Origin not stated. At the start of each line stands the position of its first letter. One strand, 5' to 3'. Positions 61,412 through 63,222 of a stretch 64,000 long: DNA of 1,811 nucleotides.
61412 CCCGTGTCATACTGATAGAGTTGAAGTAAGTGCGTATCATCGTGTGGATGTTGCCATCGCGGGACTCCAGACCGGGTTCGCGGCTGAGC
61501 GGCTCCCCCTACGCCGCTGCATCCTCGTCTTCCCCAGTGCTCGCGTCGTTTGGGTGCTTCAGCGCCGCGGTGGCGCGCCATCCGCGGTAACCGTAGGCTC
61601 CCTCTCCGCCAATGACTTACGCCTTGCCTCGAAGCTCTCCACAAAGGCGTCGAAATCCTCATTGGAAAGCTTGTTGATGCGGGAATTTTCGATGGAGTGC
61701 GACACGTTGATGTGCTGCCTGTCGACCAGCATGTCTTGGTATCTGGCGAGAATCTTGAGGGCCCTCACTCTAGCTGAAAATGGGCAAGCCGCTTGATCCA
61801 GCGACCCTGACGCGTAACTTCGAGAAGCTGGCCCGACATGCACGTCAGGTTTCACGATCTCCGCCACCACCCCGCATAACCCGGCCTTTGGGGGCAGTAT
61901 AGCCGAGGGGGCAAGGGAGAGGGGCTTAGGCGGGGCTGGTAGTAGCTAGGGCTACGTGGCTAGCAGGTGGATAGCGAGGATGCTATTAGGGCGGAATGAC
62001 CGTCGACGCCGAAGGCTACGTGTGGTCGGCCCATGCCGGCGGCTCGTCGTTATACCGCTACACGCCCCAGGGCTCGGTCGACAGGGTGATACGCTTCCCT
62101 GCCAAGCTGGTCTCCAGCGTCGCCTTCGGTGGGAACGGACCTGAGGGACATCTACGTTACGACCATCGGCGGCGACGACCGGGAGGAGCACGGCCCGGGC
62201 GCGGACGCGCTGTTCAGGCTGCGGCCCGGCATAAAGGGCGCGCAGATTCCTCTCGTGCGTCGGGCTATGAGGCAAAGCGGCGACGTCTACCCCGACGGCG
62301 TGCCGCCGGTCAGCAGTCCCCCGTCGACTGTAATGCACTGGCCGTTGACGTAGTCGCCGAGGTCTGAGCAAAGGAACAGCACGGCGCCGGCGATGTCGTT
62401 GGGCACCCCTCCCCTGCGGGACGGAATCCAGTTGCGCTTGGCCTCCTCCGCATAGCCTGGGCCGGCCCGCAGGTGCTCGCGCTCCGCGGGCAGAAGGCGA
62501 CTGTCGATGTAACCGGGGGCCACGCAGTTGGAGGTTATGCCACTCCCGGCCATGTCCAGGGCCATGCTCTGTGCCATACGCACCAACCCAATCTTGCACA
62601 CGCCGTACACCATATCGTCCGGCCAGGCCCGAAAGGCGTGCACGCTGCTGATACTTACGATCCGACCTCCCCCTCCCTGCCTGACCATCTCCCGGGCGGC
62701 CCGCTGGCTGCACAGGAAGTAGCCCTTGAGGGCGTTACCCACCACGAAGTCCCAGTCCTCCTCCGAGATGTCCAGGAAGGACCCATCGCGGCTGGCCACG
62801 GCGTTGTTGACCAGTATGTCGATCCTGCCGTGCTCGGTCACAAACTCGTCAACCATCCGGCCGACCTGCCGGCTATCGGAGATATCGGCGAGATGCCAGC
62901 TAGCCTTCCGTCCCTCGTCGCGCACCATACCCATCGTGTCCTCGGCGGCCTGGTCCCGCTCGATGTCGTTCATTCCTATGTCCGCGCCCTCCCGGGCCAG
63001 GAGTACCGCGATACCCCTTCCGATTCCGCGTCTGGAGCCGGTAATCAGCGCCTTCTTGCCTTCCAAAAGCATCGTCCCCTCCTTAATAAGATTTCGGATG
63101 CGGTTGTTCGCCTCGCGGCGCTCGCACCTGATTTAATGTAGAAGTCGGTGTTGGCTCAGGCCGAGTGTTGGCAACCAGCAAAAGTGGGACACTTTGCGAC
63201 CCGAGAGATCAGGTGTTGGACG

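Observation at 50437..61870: Same-orientation family of small-ORF units ending in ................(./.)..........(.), three of them in direct tandem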

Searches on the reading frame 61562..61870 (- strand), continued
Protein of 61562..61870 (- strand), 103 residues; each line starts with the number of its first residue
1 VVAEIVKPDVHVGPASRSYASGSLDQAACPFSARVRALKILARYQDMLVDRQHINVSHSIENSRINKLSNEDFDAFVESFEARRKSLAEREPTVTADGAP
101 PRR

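Call 86: find_encoding_contigs(protein=P0131, flank=4000, max_places=3)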
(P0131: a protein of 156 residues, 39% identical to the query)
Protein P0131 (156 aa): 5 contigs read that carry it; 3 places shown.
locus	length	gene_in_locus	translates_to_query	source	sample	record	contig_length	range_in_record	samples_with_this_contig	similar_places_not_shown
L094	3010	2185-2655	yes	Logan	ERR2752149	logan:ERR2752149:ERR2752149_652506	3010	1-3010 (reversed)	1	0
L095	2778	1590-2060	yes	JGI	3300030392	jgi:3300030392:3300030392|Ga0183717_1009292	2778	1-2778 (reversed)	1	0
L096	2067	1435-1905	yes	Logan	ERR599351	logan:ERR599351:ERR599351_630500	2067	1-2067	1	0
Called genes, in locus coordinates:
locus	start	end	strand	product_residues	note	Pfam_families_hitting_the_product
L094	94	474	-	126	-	-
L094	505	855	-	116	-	PF25735:Phage_L5_gp82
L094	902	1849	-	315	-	PF17338:GP88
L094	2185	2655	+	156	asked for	-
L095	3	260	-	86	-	?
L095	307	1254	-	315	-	PF17338:GP88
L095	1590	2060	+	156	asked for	-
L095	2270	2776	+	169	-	?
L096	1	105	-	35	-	?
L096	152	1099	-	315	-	PF17338:GP88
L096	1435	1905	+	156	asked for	-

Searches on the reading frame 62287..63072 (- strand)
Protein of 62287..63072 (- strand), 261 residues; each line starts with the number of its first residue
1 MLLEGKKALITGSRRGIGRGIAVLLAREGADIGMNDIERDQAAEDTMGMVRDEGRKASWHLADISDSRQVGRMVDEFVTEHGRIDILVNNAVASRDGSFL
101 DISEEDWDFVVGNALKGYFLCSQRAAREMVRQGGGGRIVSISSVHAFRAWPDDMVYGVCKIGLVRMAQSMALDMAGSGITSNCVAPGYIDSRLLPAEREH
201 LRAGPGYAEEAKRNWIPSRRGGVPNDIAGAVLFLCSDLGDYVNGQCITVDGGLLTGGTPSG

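Call 26: find_encoding_contigs(protein=window:62287-63072:-, flank=10000, max_places=4)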
Protein window:62287-63072:- (261 aa): no gene with exactly this product is on record in the collection.

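Call 72: search_protein_families(library=pfam, max_evalue=0.0001, proteins=[window:62287-63072:-])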
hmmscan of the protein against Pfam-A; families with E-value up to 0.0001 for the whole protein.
window:62287-63072:- (261 aa): 3 families
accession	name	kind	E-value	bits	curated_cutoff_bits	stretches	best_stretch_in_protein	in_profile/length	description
PF13561.12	adh_short_C2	-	1.6e-54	185.4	27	1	14-253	5-235/236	Enoyl-(Acyl carrier protein) reductase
PF00106.31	adh_short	-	2e-43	148.6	26.6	1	6-199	1-192/195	short chain dehydrogenase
PF08659.16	KR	-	3.3e-08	34.1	22.6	1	9-118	4-116/180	KR domain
